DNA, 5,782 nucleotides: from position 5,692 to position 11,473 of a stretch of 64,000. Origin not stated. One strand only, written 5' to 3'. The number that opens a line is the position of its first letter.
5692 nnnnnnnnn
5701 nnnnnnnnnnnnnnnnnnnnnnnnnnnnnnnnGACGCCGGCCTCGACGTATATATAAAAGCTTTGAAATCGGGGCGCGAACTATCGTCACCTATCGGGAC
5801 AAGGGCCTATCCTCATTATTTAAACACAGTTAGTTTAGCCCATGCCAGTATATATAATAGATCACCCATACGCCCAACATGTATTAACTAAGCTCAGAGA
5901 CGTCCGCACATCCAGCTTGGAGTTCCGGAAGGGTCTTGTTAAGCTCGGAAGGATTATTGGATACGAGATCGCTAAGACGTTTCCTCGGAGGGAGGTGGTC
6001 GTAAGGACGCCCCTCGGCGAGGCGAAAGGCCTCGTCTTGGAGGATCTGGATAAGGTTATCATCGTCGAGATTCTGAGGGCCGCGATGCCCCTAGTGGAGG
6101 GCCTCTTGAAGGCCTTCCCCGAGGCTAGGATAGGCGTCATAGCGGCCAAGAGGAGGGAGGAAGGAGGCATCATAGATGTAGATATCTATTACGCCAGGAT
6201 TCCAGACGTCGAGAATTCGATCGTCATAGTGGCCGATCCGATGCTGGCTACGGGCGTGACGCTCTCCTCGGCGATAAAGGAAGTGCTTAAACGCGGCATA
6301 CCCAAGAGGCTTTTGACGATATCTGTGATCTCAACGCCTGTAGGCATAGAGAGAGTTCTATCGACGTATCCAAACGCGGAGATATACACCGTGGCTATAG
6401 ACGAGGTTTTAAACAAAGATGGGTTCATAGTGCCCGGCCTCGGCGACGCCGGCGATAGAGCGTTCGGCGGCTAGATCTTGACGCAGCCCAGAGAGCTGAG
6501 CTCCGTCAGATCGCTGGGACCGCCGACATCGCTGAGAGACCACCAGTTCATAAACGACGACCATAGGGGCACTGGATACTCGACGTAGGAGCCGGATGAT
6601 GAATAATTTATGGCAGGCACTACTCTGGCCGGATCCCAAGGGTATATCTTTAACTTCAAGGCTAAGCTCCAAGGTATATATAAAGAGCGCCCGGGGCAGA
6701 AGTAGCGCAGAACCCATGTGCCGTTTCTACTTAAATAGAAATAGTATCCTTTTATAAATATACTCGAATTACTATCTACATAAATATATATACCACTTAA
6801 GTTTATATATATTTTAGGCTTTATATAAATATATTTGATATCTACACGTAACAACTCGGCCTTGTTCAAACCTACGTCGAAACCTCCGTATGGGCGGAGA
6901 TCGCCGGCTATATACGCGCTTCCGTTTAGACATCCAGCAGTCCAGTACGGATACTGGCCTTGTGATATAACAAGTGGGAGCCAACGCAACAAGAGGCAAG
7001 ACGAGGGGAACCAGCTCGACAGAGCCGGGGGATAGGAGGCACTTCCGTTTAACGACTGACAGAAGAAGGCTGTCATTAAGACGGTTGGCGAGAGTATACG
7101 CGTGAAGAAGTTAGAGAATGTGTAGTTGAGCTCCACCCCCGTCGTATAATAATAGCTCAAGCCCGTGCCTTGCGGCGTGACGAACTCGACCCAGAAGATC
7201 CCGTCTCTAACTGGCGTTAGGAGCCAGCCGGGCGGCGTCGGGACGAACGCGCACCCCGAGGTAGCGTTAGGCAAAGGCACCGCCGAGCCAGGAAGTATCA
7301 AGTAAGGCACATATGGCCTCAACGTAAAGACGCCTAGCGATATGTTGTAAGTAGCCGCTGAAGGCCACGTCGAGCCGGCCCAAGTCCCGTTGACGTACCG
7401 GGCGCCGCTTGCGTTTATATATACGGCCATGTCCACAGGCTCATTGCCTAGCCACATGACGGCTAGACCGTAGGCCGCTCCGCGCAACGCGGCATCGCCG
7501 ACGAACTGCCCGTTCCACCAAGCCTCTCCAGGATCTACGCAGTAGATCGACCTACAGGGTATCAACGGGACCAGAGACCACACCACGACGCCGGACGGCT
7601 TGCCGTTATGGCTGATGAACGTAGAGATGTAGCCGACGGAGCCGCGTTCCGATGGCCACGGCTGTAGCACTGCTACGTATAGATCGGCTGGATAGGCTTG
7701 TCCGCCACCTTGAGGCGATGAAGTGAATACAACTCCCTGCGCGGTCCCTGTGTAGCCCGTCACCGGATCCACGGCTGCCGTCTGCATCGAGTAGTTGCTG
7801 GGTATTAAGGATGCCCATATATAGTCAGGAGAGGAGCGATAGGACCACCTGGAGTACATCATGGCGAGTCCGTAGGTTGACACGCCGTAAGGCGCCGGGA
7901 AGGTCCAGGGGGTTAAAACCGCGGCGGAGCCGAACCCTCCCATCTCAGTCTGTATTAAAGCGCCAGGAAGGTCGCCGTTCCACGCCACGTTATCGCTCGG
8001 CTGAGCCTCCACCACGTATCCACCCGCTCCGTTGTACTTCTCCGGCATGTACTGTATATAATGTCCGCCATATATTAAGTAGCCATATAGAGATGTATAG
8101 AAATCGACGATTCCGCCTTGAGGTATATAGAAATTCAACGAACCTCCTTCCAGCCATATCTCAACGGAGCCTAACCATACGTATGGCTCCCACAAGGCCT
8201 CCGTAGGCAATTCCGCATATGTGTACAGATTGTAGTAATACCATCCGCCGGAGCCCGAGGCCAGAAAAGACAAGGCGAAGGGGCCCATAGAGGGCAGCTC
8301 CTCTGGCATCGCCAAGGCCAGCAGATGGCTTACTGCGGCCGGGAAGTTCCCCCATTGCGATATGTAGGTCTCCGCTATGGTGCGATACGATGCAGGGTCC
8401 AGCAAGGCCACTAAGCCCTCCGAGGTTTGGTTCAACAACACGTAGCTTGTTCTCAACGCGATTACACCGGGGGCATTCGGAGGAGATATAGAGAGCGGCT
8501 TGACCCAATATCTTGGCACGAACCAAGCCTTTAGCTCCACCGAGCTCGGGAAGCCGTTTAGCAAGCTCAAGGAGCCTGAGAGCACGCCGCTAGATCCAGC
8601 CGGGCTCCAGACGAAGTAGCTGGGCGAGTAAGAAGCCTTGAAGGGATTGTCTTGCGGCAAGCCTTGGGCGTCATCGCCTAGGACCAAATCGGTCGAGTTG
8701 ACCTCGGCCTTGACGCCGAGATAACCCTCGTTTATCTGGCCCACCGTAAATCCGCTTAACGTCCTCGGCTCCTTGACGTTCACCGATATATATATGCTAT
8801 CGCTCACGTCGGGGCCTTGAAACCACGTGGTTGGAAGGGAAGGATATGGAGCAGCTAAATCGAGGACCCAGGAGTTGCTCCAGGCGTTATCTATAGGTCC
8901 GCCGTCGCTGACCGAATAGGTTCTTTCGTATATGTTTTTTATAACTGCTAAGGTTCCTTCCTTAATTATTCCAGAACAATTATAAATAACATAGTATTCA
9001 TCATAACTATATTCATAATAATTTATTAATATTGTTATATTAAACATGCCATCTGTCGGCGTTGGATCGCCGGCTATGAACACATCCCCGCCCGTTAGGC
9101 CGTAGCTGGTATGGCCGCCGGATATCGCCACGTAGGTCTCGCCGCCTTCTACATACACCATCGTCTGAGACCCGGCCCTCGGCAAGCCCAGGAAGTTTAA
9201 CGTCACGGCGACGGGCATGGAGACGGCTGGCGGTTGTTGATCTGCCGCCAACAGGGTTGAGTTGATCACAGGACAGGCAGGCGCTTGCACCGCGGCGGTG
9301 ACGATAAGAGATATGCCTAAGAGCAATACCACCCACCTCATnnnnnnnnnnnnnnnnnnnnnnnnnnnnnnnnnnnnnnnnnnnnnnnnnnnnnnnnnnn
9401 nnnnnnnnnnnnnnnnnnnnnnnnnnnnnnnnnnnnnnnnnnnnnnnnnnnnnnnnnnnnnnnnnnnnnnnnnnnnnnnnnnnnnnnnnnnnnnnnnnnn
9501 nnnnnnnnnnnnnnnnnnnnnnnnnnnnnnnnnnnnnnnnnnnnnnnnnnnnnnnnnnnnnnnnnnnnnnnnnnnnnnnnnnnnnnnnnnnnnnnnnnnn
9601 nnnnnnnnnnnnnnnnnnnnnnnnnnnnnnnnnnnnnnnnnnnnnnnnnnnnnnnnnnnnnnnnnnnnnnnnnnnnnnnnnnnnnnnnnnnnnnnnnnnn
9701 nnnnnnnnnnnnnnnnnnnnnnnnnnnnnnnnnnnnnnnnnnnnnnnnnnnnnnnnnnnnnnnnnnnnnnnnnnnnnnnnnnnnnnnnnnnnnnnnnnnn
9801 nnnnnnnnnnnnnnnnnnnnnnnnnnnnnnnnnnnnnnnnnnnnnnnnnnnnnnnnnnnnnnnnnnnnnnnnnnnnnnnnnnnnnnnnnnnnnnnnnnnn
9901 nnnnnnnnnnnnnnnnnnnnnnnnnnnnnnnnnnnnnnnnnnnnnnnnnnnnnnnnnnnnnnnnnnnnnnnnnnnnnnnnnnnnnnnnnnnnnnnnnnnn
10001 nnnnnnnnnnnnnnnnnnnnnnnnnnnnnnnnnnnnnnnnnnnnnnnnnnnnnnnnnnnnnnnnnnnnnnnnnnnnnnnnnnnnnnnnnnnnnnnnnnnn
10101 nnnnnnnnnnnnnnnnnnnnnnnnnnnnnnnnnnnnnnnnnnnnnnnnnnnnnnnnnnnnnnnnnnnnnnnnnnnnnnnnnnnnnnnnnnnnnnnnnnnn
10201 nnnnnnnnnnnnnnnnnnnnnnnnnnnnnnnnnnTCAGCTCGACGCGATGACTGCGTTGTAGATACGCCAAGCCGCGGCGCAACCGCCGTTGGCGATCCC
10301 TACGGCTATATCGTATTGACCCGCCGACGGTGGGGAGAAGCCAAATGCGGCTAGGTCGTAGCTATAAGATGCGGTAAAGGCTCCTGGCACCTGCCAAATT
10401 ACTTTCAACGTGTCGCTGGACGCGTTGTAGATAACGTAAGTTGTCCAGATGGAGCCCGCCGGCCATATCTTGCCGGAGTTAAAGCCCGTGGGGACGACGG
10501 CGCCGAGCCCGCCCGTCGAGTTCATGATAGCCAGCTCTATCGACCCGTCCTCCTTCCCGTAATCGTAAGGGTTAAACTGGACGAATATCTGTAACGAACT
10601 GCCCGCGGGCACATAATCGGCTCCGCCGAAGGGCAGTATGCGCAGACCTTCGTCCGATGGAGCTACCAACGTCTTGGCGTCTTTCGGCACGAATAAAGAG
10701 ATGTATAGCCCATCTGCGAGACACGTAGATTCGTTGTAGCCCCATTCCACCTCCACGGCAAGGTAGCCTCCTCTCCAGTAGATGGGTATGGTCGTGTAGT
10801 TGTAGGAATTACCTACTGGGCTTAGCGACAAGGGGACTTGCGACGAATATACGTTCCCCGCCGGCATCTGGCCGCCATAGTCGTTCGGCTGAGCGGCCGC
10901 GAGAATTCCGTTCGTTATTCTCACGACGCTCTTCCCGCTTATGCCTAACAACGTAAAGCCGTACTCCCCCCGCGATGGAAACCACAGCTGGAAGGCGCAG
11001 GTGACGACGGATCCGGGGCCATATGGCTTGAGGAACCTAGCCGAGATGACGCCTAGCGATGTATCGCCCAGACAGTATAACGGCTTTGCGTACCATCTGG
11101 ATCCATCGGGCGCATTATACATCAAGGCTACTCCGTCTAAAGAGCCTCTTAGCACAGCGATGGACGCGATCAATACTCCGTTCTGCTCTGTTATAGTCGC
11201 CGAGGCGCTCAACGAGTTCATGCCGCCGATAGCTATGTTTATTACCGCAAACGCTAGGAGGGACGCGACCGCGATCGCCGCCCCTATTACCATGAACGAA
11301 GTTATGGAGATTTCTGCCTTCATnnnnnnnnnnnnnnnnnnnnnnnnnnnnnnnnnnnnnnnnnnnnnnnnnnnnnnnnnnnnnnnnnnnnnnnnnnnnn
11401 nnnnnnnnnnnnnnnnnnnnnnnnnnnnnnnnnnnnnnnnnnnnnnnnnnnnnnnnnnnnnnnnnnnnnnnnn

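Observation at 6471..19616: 13-kb non-canonical type IV filament locus (ATPase + platform + ParA-like + many pilin-like genes + unknowns)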

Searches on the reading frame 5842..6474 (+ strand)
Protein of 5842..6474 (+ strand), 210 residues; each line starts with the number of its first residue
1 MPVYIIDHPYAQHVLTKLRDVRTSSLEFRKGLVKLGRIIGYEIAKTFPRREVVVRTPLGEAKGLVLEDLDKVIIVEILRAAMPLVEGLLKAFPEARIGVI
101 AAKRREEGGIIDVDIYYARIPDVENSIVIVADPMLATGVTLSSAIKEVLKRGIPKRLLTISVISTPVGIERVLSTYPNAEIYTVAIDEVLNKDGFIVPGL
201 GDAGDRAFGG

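Call 65: search_protein_families(library=pfam, max_evalue=0.1, proteins=[window:5842-6474:+])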
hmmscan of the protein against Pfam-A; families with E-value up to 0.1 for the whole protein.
window:5842-6474:+ (210 aa): 2 families
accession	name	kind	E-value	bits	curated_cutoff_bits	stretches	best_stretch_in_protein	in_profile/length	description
PF14681.12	UPRTase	-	2.1e-53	181.3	27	1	6-209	2-205/206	Uracil phosphoribosyltransferase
PF00156.33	Pribosyltran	-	2.1e-08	34.1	26.3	1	70-171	29-132/158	Phosphoribosyl transferase domain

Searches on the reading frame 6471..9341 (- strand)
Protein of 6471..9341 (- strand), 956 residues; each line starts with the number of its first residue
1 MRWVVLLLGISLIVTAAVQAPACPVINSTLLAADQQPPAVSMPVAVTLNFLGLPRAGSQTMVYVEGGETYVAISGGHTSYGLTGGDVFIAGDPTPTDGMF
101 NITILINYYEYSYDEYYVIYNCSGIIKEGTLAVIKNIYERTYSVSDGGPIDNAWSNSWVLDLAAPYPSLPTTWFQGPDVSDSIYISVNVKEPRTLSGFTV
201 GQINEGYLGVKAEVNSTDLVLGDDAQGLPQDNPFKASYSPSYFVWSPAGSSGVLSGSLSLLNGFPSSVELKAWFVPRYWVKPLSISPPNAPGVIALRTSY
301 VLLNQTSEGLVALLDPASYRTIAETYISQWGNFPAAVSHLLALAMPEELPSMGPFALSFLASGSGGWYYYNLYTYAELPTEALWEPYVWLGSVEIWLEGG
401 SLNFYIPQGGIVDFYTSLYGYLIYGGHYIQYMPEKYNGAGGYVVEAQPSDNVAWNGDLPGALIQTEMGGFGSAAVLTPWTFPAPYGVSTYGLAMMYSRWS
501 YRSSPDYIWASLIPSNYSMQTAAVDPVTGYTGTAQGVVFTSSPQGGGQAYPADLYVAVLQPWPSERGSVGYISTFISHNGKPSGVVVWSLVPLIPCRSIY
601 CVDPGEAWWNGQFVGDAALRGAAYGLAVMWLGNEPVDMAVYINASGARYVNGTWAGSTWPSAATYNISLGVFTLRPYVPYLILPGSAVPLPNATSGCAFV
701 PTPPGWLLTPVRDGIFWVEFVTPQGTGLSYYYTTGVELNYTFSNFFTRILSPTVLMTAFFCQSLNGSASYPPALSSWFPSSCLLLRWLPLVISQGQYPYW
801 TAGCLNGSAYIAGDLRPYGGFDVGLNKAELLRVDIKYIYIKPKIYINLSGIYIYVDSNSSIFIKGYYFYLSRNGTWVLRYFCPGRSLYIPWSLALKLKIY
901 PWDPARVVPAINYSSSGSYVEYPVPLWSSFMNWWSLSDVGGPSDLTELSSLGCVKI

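Call 4: search_protein_families(library=pfam, max_evalue=0.1, proteins=[window:6471-9341:-])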
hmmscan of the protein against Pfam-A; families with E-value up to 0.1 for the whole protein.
window:6471-9341:- (956 aa): 0 families

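Call 40: search_protein_families(library=phrogs, max_evalue=0.01, proteins=[window:6471-9341:-])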
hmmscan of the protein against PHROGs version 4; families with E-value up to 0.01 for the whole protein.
window:6471-9341:- (956 aa): 0 families

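Call 42: search_solved_structures(query=window:6471-9341:-, max_evalue=10)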
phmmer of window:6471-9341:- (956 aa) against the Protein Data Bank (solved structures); distinct sequences matched with E-value up to 10: 89 (the best 60 are shown).
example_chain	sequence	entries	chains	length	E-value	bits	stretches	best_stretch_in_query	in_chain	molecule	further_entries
3pho_B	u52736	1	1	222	0.0012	20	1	681-745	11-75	S64-4 Fab (IgG1) heavy chain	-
3phq_B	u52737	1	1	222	0.0016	19.6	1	681-744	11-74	S64-4 Fab (IgG1) heavy chain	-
8h07_N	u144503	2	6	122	0.0028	18.7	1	682-744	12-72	6-2C H chain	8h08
9ost_O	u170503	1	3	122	0.0044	18.1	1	681-748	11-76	Heavy chain of FISW84 Fab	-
9q7y_D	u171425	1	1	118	0.0056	17.8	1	681-744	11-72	MEDI3622 Fab Heavy Chain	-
8fpa_A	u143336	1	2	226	0.0086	17.2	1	681-744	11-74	Chimeric antibody Fab fragment, Fd chain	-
2uud_H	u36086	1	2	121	0.01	16.9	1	681-746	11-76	NQ10-1.12 ANTI-PHOX ANTIBODY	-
6hkg_C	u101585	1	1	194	0.012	16.7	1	681-748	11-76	FISW84 Fab Fragment Heavy Chain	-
6dzt_M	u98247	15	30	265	0.013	16.6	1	675-731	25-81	scFv | Single-chain variable fragment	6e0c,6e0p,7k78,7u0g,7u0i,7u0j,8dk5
9tay_Z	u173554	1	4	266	0.013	16.6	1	675-731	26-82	scFv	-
6hjp_G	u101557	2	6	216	0.013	16.5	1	681-748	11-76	Heavy chain of FISW84 Fab Fragment | Heavy chain of FISW84 Fab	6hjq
6hkg_A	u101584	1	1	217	0.014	16.5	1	681-748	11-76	FISW84 Fab Fragment Heavy Chain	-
3dus_B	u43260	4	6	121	0.014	16.4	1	681-746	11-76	Ig-like protein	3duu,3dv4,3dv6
4kfz_C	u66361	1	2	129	0.014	16.4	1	681-744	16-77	Anti-LMO2 VH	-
9xy4_D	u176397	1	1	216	0.019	16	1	681-744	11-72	MEDI3622 Fab Light Chain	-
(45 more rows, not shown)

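Call 49: search_protein_families(library=ncbifam, max_evalue=0.1, proteins=[window:6471-9341:-])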
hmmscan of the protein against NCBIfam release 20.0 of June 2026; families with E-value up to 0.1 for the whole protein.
window:6471-9341:- (956 aa): 0 families

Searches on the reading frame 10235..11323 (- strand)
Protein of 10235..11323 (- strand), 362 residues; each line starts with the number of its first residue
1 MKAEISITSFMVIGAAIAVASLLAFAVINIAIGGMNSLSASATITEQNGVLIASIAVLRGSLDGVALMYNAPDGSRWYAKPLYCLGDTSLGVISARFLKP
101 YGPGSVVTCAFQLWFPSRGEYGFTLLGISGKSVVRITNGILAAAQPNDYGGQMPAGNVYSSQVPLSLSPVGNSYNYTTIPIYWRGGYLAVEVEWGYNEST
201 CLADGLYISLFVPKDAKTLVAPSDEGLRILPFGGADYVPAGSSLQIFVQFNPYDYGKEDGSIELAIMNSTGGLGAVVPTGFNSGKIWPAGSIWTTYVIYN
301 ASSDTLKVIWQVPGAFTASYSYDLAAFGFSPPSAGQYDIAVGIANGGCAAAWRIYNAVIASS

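Call 4: search_protein_families(library=pfam, max_evalue=0.1, proteins=[window:10235-11323:-])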
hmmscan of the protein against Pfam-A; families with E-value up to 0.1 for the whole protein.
window:10235-11323:- (362 aa): 0 families

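Call 40: search_protein_families(library=phrogs, max_evalue=0.01, proteins=[window:10235-11323:-])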
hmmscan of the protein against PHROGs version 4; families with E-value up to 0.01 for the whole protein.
window:10235-11323:- (362 aa): 1 family
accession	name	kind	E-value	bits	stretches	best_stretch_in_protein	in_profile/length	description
phrog_17320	-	unknown function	5.1e-08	32.1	1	156-354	1160-1364/1373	-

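Call 41: search_solved_structures(query=window:10235-11323:-, max_evalue=10, show_alignments=1)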
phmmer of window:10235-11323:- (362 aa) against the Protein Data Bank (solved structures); distinct sequences matched with E-value up to 10: 3.
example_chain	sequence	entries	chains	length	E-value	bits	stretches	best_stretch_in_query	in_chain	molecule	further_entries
9vbx_A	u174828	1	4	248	0.37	13.1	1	286-326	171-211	Flt3 receptor-interacting lectin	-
9vby_A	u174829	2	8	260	0.4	12.9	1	286-326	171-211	Flt3 receptor-interacting lectin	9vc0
9vbw_A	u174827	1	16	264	0.42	12.9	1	286-326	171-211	Flt3 receptor-interacting lectin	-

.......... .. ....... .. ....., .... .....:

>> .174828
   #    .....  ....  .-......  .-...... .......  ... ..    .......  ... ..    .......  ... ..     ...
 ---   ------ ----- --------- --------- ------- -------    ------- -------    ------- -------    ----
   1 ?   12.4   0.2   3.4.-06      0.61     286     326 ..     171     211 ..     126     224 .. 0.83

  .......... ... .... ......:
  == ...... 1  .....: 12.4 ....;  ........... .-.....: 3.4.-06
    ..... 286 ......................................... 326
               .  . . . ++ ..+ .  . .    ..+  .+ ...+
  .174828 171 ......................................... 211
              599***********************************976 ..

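Call 49: search_protein_families(library=ncbifam, max_evalue=0.1, proteins=[window:10235-11323:-])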
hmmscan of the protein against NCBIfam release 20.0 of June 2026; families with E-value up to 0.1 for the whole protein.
window:10235-11323:- (362 aa): 0 families

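Call 83: search_dna_similar(query=window:10235-11323:-, collection=phages, mode=protein, max_evalue=0.001, max_rows=15)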
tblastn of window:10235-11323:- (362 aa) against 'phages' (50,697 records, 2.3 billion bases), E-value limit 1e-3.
No match.
